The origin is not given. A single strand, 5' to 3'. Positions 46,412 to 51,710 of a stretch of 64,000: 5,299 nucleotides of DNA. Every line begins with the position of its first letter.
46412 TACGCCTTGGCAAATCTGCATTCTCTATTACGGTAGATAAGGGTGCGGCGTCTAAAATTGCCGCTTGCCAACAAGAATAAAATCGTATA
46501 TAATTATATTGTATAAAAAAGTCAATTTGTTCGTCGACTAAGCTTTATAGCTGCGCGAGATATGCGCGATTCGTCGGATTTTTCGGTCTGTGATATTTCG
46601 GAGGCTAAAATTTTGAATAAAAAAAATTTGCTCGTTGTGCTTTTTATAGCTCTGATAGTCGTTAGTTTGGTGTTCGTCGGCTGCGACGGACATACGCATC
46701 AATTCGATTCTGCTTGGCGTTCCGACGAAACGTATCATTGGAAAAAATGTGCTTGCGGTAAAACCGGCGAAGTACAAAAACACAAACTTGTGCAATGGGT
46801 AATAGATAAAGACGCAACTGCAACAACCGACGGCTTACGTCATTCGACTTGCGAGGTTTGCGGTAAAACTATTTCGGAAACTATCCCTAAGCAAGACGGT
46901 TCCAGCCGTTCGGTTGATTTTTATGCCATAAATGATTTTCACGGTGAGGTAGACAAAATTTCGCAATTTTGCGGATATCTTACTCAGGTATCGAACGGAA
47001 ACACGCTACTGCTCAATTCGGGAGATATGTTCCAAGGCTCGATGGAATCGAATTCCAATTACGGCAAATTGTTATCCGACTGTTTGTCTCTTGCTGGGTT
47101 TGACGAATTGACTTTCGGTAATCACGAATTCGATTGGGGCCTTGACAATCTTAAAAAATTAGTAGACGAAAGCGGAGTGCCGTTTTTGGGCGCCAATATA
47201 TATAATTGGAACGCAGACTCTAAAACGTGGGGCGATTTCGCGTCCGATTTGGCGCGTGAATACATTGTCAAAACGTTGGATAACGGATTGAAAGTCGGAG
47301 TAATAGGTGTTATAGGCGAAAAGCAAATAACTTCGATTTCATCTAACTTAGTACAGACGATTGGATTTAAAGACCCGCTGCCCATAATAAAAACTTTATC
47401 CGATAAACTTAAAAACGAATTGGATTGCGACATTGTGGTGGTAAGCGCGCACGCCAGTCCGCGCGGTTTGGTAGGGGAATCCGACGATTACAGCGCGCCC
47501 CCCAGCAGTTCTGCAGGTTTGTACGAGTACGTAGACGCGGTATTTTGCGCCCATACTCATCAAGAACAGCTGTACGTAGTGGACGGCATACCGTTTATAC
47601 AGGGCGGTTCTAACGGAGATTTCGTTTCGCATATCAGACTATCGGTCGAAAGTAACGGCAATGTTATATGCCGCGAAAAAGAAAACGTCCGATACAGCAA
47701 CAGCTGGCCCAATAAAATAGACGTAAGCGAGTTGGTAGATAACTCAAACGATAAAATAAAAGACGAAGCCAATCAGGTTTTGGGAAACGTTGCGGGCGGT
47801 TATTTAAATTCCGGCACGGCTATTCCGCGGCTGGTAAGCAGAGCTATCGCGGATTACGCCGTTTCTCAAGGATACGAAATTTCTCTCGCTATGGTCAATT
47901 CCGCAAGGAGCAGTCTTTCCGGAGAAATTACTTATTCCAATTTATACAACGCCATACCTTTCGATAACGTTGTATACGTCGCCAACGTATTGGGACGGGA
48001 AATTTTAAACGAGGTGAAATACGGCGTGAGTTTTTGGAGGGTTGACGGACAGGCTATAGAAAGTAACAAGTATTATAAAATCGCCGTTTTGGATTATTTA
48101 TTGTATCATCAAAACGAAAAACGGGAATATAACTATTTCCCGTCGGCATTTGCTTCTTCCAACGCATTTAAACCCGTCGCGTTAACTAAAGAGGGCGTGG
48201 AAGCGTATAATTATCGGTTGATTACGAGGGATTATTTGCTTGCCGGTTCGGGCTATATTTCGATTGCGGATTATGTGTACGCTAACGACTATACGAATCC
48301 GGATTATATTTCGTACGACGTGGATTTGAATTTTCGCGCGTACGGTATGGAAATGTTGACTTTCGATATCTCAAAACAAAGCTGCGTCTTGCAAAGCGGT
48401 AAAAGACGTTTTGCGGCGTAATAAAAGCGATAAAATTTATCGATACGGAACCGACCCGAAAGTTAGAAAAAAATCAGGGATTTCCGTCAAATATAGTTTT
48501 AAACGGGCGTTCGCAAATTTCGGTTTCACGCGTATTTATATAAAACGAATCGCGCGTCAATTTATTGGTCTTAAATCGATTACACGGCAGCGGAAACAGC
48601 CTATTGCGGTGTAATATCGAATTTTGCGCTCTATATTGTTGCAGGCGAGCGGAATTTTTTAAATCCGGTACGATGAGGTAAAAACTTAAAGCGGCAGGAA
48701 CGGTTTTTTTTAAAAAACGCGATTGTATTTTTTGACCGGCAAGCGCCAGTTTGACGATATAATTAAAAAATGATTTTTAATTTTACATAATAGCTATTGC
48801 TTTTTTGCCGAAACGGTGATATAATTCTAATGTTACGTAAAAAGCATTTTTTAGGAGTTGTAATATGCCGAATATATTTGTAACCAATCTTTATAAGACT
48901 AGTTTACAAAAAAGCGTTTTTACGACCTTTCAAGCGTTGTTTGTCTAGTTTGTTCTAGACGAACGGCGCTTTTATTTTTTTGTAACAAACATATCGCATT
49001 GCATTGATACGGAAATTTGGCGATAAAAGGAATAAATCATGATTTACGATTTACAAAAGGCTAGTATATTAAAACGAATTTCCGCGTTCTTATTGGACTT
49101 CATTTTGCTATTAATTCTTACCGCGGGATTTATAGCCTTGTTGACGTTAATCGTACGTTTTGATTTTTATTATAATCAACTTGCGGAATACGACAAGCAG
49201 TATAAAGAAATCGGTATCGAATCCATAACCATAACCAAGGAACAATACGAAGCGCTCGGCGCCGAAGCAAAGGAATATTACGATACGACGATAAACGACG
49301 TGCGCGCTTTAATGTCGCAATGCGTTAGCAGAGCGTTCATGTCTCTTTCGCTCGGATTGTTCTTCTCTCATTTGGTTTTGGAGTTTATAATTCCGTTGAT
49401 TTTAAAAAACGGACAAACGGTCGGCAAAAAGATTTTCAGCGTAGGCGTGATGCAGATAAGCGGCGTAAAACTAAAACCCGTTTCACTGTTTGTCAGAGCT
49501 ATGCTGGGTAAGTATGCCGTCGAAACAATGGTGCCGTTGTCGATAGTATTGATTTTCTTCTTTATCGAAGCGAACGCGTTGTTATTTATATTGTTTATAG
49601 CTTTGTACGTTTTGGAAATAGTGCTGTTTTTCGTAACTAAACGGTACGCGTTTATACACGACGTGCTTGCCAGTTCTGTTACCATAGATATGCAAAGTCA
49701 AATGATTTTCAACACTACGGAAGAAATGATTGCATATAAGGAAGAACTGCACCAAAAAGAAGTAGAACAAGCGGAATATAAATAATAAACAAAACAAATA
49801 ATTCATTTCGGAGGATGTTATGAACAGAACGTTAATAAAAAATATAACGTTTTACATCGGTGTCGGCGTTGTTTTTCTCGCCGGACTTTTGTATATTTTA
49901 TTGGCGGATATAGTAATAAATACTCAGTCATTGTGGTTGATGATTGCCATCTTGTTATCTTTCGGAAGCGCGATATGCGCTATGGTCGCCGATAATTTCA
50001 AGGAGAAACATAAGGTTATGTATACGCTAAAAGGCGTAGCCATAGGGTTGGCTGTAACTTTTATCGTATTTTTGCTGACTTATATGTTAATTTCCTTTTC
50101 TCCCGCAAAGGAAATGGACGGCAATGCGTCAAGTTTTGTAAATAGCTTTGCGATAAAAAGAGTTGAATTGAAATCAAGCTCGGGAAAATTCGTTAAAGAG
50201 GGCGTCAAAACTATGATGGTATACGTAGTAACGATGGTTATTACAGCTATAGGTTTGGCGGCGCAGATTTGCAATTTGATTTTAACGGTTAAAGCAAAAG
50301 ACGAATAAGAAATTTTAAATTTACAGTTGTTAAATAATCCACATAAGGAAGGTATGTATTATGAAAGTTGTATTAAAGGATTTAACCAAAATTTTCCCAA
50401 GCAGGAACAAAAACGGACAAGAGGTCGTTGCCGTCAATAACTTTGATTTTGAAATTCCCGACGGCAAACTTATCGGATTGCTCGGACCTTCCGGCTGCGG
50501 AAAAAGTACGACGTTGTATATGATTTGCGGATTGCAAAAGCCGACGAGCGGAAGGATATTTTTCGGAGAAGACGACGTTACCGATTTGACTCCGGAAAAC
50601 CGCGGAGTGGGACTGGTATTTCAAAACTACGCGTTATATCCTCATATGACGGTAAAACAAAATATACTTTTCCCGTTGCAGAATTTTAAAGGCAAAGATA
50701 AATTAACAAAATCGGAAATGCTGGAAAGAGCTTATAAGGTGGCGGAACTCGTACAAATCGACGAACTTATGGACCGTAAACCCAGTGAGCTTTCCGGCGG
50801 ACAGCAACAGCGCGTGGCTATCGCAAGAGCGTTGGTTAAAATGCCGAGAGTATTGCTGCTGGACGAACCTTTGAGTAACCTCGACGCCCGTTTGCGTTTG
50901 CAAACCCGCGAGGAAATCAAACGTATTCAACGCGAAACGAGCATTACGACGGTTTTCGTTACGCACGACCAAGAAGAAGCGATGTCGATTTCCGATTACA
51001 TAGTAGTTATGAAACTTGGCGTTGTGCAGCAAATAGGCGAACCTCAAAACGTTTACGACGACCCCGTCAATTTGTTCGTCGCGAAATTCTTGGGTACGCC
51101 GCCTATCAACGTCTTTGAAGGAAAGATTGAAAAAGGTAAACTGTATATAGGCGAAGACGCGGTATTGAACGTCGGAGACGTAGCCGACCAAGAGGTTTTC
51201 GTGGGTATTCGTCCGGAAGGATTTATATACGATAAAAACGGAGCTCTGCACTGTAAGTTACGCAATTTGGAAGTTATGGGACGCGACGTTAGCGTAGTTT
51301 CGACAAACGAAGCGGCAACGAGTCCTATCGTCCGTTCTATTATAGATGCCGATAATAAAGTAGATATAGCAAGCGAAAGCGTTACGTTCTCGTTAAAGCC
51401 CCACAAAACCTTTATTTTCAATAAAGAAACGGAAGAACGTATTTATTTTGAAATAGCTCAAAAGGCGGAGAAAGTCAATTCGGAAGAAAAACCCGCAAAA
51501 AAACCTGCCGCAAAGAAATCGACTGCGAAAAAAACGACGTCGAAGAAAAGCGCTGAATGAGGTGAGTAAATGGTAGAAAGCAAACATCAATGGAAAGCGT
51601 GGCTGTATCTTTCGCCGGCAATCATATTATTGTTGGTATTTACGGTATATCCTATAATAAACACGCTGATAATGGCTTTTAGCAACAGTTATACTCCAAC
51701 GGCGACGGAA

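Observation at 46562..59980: Surface nuclease / nucleotidase / OB-fold lipoprotein set built around a CUT1-type ABC importer: candidate extracellular nucleic-acid harvesting system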

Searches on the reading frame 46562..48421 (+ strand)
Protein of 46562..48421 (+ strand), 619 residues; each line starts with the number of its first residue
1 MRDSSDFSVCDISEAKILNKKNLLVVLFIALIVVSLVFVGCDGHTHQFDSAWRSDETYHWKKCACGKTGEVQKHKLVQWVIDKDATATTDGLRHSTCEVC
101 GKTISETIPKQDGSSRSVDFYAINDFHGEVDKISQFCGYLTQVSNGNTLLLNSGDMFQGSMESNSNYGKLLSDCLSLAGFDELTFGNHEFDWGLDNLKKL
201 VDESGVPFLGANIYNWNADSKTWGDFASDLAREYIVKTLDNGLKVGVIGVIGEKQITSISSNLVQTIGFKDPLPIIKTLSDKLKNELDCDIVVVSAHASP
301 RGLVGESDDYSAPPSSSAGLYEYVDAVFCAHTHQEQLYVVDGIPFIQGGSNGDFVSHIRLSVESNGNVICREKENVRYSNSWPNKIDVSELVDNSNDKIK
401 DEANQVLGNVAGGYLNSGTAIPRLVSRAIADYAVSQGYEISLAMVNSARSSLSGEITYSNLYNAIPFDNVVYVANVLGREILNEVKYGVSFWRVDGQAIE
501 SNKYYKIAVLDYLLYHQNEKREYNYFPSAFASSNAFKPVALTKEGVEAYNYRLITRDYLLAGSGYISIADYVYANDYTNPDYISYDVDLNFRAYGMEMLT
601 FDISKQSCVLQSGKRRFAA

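Call 3: search_protein_families(library=pfam, proteins=[window:46562-48421:+], max_evalue=0.01)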
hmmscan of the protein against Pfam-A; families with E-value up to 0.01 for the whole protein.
window:46562-48421:+ (619 aa): 2 families
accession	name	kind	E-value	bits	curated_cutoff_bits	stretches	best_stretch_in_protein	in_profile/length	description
PF00149.33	Metallophos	-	1.2e-10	42.6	21.5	1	120-334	3-190/191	Calcineurin-like phosphoesterase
PF02872.23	5_nucleotid_C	-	2.1e-09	38.1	23.6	1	419-482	22-83/158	5'-nucleotidase, C-terminal domain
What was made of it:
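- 46562..48421 (+): Lipoprotein 5'-nucleotidase (UshA/YfkN-type). Likely true start is TTG 46613. A Cys-rich module follows the lipobox. Metallophos E 1.2e-10 and 5_nucleotid_C E 2.1e-9 (call 3).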

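Call 6: search_protein_families(library=ncbifam, proteins=[window:46562-48421:+], max_evalue=0.01)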
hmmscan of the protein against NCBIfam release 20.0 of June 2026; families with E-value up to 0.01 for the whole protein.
window:46562-48421:+ (619 aa): 14 families
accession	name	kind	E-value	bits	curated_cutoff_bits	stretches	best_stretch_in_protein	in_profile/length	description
NF006934.0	PRK09419.1-1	subfamily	9.4e-35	119.6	1646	1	102-489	615-1005/1174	multifunctional 2',3'-cyclic-nucleotide 2'-phosphodiesterase/3'-nucleotidase/5'-nucleotidase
NF007109.1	PRK09558.1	equivalog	5.8e-23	81.5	600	1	144-297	75-219/550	bifunctional UDP-sugar hydrolase/5'-nucleotidase UshA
NF006936.0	PRK09419.1-3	equivalog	3.7e-20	71.2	2542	1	143-479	746-1090/1212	multifunctional 2',3'-cyclic-nucleotide 2'-phosphodiesterase/3'-nucleotidase/5'-nucleotidase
NF040549.1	Nt5e_LPXTG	exception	5.2e-18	64.7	1050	1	94-279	75-260/731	cell surface ecto-5'-nucleotidase Nt5e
TIGR04486.1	thiosulf_SoxB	equivalog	1.1e-15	56.9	550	1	140-412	127-380/556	thiosulfohydrolase SoxB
TIGR01530.1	nadN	equivalog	7.3e-15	54.5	436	1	145-295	48-190/550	NAD nucleotidase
NF006933.0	PRK09418.1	equivalog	4.4e-13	48.3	1419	1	165-362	116-316/780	bifunctional 2',3'-cyclic-nucleotide 2'-phosphodiesterase/3'-nucleotidase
NF006938.0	PRK09420.1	equivalog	1.6e-12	46.6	486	1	146-334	68-261/648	bifunctional 2',3'-cyclic-nucleotide 2'-phosphodiesterase/3'-nucleotidase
NF008871.0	PRK11907.1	equivalog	1.9e-12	46.2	1266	1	144-335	157-354/814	bifunctional 2',3'-cyclic-nucleotide 2'-phosphodiesterase/3'-nucleotidase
NF006937.0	PRK09419.1-4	equivalog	2e-12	45.4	2554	2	118-217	648-749/1411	multifunctional 2',3'-cyclic-nucleotide 2'-phosphodiesterase/3'-nucleotidase/5'-nucleotidase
TIGR01390.1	CycNucDiestase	equivalog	6.2e-12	44.8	883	1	146-335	46-240/626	2',3'-cyclic-nucleotide 2'-phosphodiesterase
NF006935.0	PRK09419.1-2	equivalog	5.6e-09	34.2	2801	1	118-198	669-751/1445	multifunctional 2',3'-cyclic-nucleotide 2'-phosphodiesterase/3'-nucleotidase/5'-nucleotidase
NF041198.1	UshA_like_PCGU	equivalog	7.3e-07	28.1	275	1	148-297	67-211/519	UshA-like (seleno)protein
NF047875.1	5nuc_LPXTG_Strp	exception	3.5e-05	22.5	1050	0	241-563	197-523/684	surface-anchored 5'-nucleotidase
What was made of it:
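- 46562..48421 (+): Best NCBIfam match is the 5'-nucleotidase half of PRK09419 (call 6).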

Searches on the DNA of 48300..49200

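Call 8: search_rna_families(source=window, start=48300, end=49200, threshold=evalue, max_evalue=5)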
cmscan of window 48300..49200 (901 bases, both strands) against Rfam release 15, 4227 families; matches with E-value up to 5: 3.
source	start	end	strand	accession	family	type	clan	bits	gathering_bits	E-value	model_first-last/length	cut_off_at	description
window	48929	48974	+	RF03578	mir-3910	Gene; miRNA;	-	16.4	95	4.3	1-82/82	no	mir-3910 microRNA precursor family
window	48884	49001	+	RF02634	EF3314_EF3315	Gene; sRNA;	-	13.8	100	2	1-141/141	no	Enterococcus sRNA EF3314_EF3315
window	48806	48976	+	RF01460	rliH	Gene; sRNA;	-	13.1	100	0.37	1-429/429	no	Listeria sRNA rliH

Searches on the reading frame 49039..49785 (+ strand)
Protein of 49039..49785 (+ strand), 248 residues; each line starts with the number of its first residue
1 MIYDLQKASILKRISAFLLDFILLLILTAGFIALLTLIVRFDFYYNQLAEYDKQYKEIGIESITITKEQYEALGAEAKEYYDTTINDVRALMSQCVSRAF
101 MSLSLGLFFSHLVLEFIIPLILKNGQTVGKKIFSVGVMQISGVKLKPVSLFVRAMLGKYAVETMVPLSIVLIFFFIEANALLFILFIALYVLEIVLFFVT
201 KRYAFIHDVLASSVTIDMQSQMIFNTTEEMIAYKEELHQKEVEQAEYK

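Call 3: search_protein_families(library=pfam, proteins=[window:49039-49785:+], max_evalue=0.01)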
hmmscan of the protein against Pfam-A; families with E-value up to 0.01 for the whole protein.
window:49039-49785:+ (248 aa): 1 family
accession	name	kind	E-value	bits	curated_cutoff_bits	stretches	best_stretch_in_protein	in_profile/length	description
PF06271.18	RDD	-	2.1e-08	35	24.1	1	8-211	2-136/137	RDD family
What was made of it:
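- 49039..49785 (+): RDD-family membrane protein, first gene of the operon. PF06271, 35 bits (call 3).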

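Call 6: search_protein_families(library=ncbifam, proteins=[window:49039-49785:+], max_evalue=0.01)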
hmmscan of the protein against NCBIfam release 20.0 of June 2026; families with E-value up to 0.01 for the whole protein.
window:49039-49785:+ (248 aa): 1 family
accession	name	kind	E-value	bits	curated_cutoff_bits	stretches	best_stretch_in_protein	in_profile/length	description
NF005299.0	PRK06827.1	subfamily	0.0071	15.1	327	0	38-105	299-364/383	phosphoribosylpyrophosphate synthetase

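Call 69: find_related_loci(query=A3, collection=genome_contigs, flank=3000)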
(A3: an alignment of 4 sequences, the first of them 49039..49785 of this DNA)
Query A3 (248 aa) in genome_contigs; peptide patterns used: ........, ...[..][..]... (x = any residue, [..] = any of these).
418 stretches matched a pattern; 381 encode a relative of the query (tblastn E <= 1e-3); the best 80 are kept; 80 distinct loci.
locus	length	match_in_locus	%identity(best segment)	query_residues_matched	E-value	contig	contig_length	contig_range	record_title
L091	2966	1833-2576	100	1-248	3e-171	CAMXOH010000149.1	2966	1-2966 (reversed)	MAG TPA_asm: uncultured Clostridia bacterium isolate SRR14920965_bin.11_metawrap_v1.3_MAG genome assembly, contig: NODE.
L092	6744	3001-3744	60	1-248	2e-97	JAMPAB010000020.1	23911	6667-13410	MAG: Corallococcus sp. isolate NALB_7811_3 Scaffold_#20__SCF_020___23911_bp, whole genome shotgun sequence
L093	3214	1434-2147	52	1-242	2e-81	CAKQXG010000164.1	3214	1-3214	MAG: uncultured Clostridia bacterium isolate REFINED_METABAT215_TOP10_CONTIGS_1500_ASSEMBLY_K77_MERGED__Hadza_PheChl_Fib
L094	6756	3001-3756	47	1-248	2e-69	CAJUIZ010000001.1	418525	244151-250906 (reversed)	MAG TPA_asm: uncultured Christensenellaceae bacterium isolate MGBC153675 genome assembly, contig: MGBC153675.1, whole ge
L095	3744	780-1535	47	1-248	1e-69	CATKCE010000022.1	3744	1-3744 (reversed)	MAG: uncultured bacterium isolate iMGMC-823_1678881669 genome assembly, contig: MegahitA5_260537, whole genome shotgun s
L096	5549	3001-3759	47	1-247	1e-68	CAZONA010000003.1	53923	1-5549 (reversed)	MAG TPA_asm: uncultured Lachnospiraceae bacterium isolate SRP225648_co1_355 genome assembly, contig: NODE_1004_length_53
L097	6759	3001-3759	46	1-246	1e-66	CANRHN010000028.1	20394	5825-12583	MAG: uncultured Clostridia bacterium isolate Lapin-032__bin20 genome assembly, contig: Lapin-032__NODE_4016_length_20394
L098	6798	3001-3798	43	1-247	5e-65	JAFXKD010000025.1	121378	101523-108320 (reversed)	MAG: Clostridia bacterium isolate RGIG6488 Sheep_Rectum.Co__c1522674, whole genome shotgun sequence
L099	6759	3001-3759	47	1-247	2e-64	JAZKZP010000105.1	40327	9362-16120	MAG: Eubacteriales bacterium isolate T1900045086_TC20190080.MAGScoT_cleanbin_000039 SGB_4687_k141_1758178, whole genome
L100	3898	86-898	44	1-247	6e-64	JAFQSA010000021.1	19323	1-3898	MAG: Clostridia bacterium isolate RGIG2098 Goat_Colon-3__c229131, whole genome shotgun sequence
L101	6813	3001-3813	46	1-247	6e-64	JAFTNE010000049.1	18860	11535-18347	MAG: Clostridia bacterium isolate RGIG3971 Roe_deer_Cecum-4__c114216, whole genome shotgun sequence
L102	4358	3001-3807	42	1-247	2e-63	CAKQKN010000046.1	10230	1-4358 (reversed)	MAG: uncultured Clostridia bacterium isolate REFINED_METABAT215_TOP10_CONTIGS_1500_ASSEMBLY_K127_MEGAHIT__Hadza_MoBio_ha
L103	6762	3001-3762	45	1-248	1e-63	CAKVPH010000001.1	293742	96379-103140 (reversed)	MAG: uncultured Clostridia bacterium isolate REFINED_METABAT215_TOP10_CONTIGS_1500_ASSEMBLY_K77_MERGED__Hadza_MoBio_hadz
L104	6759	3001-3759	44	1-247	1e-62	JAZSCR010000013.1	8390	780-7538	MAG: Eubacteriales bacterium isolate T1900044604_TS20190070.MAGScoT_cleanbin_000028 SGB_718_k141_1829416, whole genome s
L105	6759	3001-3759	47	1-247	1e-62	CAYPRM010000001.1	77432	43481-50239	MAG TPA_asm: uncultured Lachnospiraceae bacterium isolate SRP350583_co2_422 genome assembly, contig: NODE_320_length_774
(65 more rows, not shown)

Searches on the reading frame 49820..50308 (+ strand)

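Call 3: search_protein_families(library=pfam, proteins=[window:49820-50308:+], max_evalue=0.01)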
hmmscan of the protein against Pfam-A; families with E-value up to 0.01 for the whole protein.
window:49820-50308:+ (162 aa): 2 families
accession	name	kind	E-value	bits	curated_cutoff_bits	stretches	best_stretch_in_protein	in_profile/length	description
PF14264.12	Glucos_trans_II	-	0.0002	21.1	30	1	42-160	143-265/317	Glucosyl transferase GtrII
PF11137.13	DUF2909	-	0.0026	18.1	31.4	1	39-89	7-55/60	Protein of unknown function (DUF2909)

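Call 6: search_protein_families(library=ncbifam, proteins=[window:49820-50308:+], max_evalue=0.01)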
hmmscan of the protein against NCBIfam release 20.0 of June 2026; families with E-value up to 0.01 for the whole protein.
window:49820-50308:+ (162 aa): 0 families

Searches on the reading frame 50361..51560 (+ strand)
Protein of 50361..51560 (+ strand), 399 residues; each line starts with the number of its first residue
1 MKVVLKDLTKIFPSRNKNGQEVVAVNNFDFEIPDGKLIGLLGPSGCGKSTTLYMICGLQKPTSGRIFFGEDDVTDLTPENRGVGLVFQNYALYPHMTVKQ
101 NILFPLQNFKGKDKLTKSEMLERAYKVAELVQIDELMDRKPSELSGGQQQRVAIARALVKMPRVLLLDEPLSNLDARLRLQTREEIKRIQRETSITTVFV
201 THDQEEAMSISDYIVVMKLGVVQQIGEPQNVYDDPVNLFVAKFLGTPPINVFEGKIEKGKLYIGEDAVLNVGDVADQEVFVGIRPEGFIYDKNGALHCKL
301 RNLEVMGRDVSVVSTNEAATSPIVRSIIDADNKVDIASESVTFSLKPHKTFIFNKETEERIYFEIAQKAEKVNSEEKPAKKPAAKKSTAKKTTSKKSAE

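Call 3: search_protein_families(library=pfam, proteins=[window:50361-51560:+], max_evalue=0.01)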
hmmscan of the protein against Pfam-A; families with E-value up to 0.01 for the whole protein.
window:50361-51560:+ (399 aa): 4 families
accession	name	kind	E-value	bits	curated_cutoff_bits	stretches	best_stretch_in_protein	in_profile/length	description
PF00005.33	ABC_tran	-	8.6e-38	130.5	25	1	25-171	1-136/137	ABC transporter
PF17912.7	OB_MalK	-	1.2e-05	26.5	27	1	245-286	1-51/53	MalK OB fold domain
PF17850.7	CysA_C_terminal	-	1.6e-05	25.8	29.7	1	250-286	1-39/43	CysA C-terminal regulatory domain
PF13304.12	AAA_21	-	0.00075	20.1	27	0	140-205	234-301/304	AAA domain, putative AbiEii toxin, Type IV TA system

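Call 6: search_protein_families(library=ncbifam, proteins=[window:50361-51560:+], max_evalue=0.01)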
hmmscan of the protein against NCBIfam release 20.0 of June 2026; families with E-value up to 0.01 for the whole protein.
window:50361-51560:+ (399 aa): 189 families (the best 25 are shown)
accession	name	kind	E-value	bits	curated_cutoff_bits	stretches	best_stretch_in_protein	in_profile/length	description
NF008653.0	PRK11650.1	subfamily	8.1e-103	344.2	432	1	5-361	6-355/357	sn-glycerol-3-phosphate ABC transporter ATP-binding protein UgpC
NF040933.2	ABC_arch_GlcV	equivalog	9e-99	330.7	450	1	2-341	2-338/357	glucose ABC transporter ATP-binding protein GlcV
TIGR03265.1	PhnT2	equivalog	3.3e-92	309.4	457.7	1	16-346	11-345/353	putative 2-aminoethylphosphonate ABC transporter ATP-binding protein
NF006987.0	PRK09452.1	equivalog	1.1e-90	304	482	1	19-258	27-260/378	spermidine/putrescine ABC transporter ATP-binding protein PotA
TIGR01187.1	potA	subfamily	2.1e-86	290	355.6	1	40-259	1-215/325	polyamine ABC transporter ATP-binding protein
NF008233.0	PRK11000.1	equivalog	2e-84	283.6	568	1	17-357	11-357/369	maltose/maltodextrin ABC transporter ATP-binding protein MalK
NF043075.1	MMSYN1_0197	equivalog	8.7e-84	281.4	550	1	18-326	11-317/341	spermidine/putrescine ABC transporter ATP-binding protein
NF008513.0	PRK11432.1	equivalog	1.2e-83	280.9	496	1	3-318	7-315/351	ferric ABC transporter ATP-binding protein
TIGR00968.1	3a0106s01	subfamily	2.9e-78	262.6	342.75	1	20-246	11-233/237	sulfate ABC transporter ATP-binding protein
NF008105.0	PRK10851.1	equivalog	1.5e-75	254.1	502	1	23-300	16-292/362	sulfate/thiosulfate ABC transporter ATP-binding protein CysA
NF040840.2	tungstate_WtpC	equivalog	1e-73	248.6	440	1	24-293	15-281/347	tungstate ABC transporter ATP-binding protein WtpC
TIGR03258.1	PhnT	equivalog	3.6e-70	236.8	499.15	1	23-249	22-245/359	2-aminoethylphosphonate ABC transport system ATP-binding subunit PhnT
NF008621.0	PRK11607.1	equivalog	2.4e-69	234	613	1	18-258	30-262/377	putrescine ABC transporter ATP-binding subunit PotG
TIGR01186.1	proV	subfamily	4.2e-62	210.4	326.6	1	22-246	6-232/363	betaine/proline/choline family ABC transporter ATP-binding protein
NF040729.1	ABC_ATP_SaoA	equivalog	9.4e-53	179.2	360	1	3-218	2-207/248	ABC transporter ATP-binding protein SaoA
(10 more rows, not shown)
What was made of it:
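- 50361..51560 (+): ABC ATPase, UgpC/MalK type, with a Lys/Ala-rich C-terminal tail. ABC_tran E 8.6e-38, OB_MalK; UgpC 344 bits, below the 432 cut-off (calls 3, 6).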
